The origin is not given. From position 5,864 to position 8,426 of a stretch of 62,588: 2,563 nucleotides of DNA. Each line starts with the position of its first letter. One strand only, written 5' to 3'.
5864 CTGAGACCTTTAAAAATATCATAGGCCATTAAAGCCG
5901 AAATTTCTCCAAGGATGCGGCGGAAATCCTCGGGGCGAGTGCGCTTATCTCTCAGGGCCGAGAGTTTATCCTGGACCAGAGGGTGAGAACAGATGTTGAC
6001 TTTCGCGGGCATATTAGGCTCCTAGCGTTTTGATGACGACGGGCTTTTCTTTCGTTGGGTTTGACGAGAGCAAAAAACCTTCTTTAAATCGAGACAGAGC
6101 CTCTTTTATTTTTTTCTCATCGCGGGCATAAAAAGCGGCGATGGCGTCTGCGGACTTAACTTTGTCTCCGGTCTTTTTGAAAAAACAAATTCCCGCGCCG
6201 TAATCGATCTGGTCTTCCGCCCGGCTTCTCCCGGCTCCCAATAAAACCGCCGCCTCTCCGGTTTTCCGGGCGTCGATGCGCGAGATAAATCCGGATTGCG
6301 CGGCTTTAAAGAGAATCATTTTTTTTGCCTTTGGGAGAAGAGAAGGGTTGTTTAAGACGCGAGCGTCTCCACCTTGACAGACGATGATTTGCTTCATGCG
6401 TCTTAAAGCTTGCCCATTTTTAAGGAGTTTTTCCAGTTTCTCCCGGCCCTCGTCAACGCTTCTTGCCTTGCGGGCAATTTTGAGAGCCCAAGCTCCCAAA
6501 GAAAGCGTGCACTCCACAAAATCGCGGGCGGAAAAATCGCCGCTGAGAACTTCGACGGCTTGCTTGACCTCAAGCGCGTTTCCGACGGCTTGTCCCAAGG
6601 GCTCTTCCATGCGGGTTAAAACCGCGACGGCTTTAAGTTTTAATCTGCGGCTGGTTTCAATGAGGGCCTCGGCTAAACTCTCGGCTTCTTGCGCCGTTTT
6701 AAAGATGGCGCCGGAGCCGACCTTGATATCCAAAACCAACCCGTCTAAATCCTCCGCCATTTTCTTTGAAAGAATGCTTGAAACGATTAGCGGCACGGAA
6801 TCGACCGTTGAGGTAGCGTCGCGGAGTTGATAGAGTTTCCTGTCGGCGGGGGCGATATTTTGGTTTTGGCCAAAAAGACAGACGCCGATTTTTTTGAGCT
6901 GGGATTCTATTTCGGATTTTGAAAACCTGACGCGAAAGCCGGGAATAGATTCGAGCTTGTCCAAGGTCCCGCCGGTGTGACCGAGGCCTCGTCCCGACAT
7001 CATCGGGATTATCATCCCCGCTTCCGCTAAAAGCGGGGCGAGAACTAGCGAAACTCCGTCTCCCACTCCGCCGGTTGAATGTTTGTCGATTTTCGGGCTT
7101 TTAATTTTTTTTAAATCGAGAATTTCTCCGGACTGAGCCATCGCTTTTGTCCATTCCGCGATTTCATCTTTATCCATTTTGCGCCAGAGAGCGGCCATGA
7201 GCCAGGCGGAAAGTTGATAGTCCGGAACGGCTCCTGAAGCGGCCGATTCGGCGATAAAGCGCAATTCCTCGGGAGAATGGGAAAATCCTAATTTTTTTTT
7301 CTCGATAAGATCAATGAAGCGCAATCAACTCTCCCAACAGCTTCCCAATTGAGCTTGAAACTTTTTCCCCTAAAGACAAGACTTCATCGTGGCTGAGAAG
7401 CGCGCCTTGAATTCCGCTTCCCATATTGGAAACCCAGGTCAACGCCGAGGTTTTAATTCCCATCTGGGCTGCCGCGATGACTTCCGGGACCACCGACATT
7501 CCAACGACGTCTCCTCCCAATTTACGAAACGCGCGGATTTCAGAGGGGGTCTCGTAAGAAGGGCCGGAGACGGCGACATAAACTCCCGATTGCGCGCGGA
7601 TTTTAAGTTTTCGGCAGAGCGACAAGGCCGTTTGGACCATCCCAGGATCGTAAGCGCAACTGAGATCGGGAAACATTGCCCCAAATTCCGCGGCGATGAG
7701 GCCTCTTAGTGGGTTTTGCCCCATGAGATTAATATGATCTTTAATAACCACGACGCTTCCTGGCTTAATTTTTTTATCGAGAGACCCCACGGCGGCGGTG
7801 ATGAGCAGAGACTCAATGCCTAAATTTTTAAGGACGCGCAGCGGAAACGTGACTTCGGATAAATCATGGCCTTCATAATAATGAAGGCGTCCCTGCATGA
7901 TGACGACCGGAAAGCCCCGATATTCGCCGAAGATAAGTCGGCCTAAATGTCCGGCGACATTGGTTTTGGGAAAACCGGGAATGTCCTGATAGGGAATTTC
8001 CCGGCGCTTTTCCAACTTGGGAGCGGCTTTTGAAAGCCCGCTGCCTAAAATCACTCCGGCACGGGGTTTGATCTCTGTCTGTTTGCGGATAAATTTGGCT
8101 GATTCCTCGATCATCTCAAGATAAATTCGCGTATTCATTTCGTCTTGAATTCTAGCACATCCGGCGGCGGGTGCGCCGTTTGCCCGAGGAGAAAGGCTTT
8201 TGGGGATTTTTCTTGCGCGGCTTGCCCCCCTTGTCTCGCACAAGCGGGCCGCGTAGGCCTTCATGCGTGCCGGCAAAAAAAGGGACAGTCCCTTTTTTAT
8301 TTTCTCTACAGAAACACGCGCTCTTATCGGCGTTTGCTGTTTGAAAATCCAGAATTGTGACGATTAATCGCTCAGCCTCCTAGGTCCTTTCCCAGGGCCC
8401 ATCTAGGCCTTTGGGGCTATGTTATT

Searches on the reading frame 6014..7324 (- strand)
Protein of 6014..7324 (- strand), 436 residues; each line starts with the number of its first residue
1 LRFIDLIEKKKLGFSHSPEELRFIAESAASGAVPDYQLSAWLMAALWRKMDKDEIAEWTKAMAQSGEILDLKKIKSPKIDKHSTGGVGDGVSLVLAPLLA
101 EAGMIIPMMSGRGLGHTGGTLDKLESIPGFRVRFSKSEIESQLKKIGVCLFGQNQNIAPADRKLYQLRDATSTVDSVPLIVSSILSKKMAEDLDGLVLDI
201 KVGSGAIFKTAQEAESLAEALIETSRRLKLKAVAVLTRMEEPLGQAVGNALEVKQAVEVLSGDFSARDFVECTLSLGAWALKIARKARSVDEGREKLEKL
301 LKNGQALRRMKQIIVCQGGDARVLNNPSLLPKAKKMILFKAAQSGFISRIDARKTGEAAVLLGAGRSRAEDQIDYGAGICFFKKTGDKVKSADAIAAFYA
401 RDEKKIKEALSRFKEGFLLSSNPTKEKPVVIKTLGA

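Call 30: search_protein_families(library=pfam, proteins=[window:6014-7324:-], max_evalue=0.0001)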
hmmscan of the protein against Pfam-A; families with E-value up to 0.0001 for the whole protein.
window:6014-7324:- (436 aa): 3 families
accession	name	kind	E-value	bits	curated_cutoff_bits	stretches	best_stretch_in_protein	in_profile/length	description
PF00591.27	Glycos_transf_3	-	2e-40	139.5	27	1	77-307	3-253/253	Glycosyl transferase family, a/b domain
PF07831.19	PYNP_C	-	2.4e-21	75.6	27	1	346-416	1-71/75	Pyrimidine nucleoside phosphorylase C-terminal domain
PF02885.22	Glycos_trans_3N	-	7.1e-16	58.2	26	1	5-66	2-63/63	Glycosyl transferase family, helical bundle domain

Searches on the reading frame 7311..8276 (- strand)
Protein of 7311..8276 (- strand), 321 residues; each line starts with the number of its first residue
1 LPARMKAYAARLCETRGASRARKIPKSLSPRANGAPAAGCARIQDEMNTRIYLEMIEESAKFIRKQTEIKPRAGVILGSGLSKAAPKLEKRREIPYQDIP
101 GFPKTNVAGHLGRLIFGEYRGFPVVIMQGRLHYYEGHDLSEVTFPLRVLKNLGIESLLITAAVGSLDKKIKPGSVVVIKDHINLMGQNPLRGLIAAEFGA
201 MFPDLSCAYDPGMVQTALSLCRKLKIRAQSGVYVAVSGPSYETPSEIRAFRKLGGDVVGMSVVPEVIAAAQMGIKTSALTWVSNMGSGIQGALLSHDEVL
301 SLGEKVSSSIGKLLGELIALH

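Call 30: search_protein_families(library=pfam, proteins=[window:7311-8276:-], max_evalue=0.0001)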
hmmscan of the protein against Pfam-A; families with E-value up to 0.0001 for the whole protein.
window:7311-8276:- (321 aa): 1 family
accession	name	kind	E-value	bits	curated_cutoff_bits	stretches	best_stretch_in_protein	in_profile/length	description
PF01048.26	PNP_UDP_1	-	1.4e-46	159.3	25.1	1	73-318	2-232/233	Phosphorylase superfamily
